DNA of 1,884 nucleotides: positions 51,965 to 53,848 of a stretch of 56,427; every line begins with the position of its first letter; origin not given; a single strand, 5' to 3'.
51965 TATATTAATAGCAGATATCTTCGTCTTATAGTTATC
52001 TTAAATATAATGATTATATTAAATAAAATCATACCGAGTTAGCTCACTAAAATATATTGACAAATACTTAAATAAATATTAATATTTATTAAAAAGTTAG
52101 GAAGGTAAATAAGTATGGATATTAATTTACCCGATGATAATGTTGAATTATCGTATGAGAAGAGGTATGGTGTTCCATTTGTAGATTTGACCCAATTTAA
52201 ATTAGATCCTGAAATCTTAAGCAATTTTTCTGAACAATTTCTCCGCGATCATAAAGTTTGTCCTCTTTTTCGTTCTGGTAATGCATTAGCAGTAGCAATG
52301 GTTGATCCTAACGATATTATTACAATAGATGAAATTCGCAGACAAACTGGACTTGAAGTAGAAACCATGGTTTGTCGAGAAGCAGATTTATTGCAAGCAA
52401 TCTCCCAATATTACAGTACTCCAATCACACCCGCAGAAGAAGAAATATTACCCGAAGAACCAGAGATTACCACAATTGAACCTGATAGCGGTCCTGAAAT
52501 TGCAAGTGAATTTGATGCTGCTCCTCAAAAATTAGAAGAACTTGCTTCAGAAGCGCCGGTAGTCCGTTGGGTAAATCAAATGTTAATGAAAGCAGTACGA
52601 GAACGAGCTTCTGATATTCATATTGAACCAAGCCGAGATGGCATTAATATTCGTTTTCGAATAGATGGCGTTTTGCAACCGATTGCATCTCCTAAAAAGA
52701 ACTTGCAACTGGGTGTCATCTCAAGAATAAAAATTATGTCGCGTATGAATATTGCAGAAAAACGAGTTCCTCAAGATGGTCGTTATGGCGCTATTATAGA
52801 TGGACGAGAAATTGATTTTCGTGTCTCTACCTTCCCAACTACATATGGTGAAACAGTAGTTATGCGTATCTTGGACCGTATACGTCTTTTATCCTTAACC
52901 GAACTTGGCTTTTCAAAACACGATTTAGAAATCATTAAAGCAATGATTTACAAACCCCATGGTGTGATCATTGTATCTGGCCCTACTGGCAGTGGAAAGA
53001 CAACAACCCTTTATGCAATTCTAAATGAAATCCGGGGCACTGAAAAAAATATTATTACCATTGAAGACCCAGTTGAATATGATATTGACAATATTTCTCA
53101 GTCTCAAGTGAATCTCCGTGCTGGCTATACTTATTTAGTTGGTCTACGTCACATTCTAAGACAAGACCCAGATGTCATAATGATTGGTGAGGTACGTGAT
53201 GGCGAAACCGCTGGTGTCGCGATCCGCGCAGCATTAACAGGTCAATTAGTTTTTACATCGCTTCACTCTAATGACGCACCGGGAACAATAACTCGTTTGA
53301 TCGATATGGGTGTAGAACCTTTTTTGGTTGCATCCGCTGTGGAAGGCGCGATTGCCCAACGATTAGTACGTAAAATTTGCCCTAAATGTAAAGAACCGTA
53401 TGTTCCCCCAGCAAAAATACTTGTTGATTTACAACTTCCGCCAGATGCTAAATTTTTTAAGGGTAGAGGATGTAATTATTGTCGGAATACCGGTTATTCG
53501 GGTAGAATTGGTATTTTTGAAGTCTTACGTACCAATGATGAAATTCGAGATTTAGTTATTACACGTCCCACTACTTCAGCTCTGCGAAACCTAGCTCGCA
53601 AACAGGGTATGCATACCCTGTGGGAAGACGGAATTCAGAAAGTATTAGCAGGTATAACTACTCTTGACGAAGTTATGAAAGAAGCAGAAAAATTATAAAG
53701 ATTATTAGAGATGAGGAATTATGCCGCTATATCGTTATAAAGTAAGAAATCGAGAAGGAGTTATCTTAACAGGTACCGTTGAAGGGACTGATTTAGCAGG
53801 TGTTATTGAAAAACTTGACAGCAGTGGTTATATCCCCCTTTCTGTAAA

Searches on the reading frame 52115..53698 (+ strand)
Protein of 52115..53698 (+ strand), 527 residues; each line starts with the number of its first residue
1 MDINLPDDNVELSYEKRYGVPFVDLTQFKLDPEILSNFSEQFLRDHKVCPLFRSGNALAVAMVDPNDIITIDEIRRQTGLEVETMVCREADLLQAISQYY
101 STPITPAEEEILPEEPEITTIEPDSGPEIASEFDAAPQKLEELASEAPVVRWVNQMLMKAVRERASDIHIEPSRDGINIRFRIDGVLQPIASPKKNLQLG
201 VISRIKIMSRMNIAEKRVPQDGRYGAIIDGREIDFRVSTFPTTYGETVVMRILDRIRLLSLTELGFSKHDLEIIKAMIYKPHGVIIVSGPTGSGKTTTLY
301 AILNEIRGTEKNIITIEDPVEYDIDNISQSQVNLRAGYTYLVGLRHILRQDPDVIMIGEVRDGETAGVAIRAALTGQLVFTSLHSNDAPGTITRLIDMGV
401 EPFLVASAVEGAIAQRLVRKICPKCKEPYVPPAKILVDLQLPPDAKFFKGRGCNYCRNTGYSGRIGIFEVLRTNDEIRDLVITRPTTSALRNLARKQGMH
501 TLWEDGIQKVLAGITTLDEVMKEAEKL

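Call 108: search_protein_families(library=pfam, proteins=[window:52115-53698:+], max_evalue=0.00001)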
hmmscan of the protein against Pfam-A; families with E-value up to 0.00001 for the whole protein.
window:52115-53698:+ (527 aa): 2 families
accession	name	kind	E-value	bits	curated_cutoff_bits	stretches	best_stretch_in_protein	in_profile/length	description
PF00437.27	T2SSE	-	2.2e-132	441.6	24.9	1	143-521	2-369/370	Type II/IV secretion system protein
PF05157.20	MshEN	-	8.1e-23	80.7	23.1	1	18-103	1-87/90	MshEN domain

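Call 109: search_protein_families(library=padloc, proteins=[window:52115-53698:+], max_evalue=0.00001)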
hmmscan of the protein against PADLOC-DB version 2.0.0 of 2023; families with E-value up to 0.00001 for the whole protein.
window:52115-53698:+ (527 aa): 0 families
